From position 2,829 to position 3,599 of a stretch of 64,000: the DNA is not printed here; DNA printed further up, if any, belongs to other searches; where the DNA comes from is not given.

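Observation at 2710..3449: Paralogous family of secreted cysteine-rich proteins at three loci (2710-3449, 43995-44715, 49610-50936), including a fused A+B form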

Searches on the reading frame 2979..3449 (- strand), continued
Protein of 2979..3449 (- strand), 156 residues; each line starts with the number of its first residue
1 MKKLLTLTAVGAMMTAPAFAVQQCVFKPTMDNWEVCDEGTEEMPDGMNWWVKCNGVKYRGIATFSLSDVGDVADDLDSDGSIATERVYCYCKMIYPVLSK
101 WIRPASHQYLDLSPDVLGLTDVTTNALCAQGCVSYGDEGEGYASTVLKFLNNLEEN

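Call 82: find_encoding_contigs(protein=window:2979-3449:-, flank=1500, max_places=4)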
Protein window:2979-3449:- (156 aa): 5 contigs read that carry it; 1 place shown.
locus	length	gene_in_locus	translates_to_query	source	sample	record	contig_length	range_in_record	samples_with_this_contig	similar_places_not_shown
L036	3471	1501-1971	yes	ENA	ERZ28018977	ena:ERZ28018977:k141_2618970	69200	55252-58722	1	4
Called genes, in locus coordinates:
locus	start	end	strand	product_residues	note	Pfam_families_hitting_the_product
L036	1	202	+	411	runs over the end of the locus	-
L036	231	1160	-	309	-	PF01699:Na_Ca_ex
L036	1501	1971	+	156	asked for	-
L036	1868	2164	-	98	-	-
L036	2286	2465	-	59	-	PF00471:Ribosomal_L33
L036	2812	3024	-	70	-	PF04070:DUF378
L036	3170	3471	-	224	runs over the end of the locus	PF00899:ThiF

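Call 85: find_related_loci(query=A5, collection=viral_contigs, flank=5000)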
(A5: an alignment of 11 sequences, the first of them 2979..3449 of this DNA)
Query A5 (156 aa) in viral_contigs; peptide patterns used: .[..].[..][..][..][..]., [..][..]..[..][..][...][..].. (x = any residue, [..] = any of these).
19 stretches matched a pattern, but none encodes a relative of the query by tblastn (E <= 1e-3).

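Call 97: search_protein_families(library=pfam, alignment_id=A11, max_evalue=1)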
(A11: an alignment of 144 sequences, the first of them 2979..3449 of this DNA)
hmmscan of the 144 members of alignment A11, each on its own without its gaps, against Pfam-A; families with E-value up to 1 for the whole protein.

A. member 1, window:2979-3449:- (156 aa): 0 families

B. families by the number of members that match (of 144 scanned): 33 families (the first 25 are shown)
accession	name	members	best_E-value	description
PF24246.1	SH3b_T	3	0.035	SH3b_T domain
PF12393.13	Dr_adhesin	2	0.0025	Dr family adhesin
PF13786.12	DUF4179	2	0.044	Domain of unknown function (DUF4179)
PF09253.15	Ole_e_6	2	0.06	Pollen allergen Ole e 6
PF10880.13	DUF2673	2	0.17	Protein of unknown function (DUF2673)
PF06112.16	Herpes_capsid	2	0.56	Gammaherpesvirus capsid protein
PF07845.16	DUF1636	1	0.004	Protein of unknown function (DUF1636)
PF25593.1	GldD_lipo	1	0.012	Gliding motility lipoprotein GldD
PF05903.20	Peptidase_C97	1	0.016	PPPDE putative peptidase domain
PF21827.1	New_glue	1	0.017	New glue protein family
PF14754.11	IFR3_antag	1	0.021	Papain-like auto-proteinase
PF19177.5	DUF5859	1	0.021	Family of unknown function (DUF5859)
PF16606.10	zf-C2H2_assoc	1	0.023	Unstructured conserved, between two C2H2-type zinc-fingers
PF19750.4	DUF6237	1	0.042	Family of unknown function (DUF6237)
PF17344.7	DUF5374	1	0.053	Family of unknown function (DUF5374)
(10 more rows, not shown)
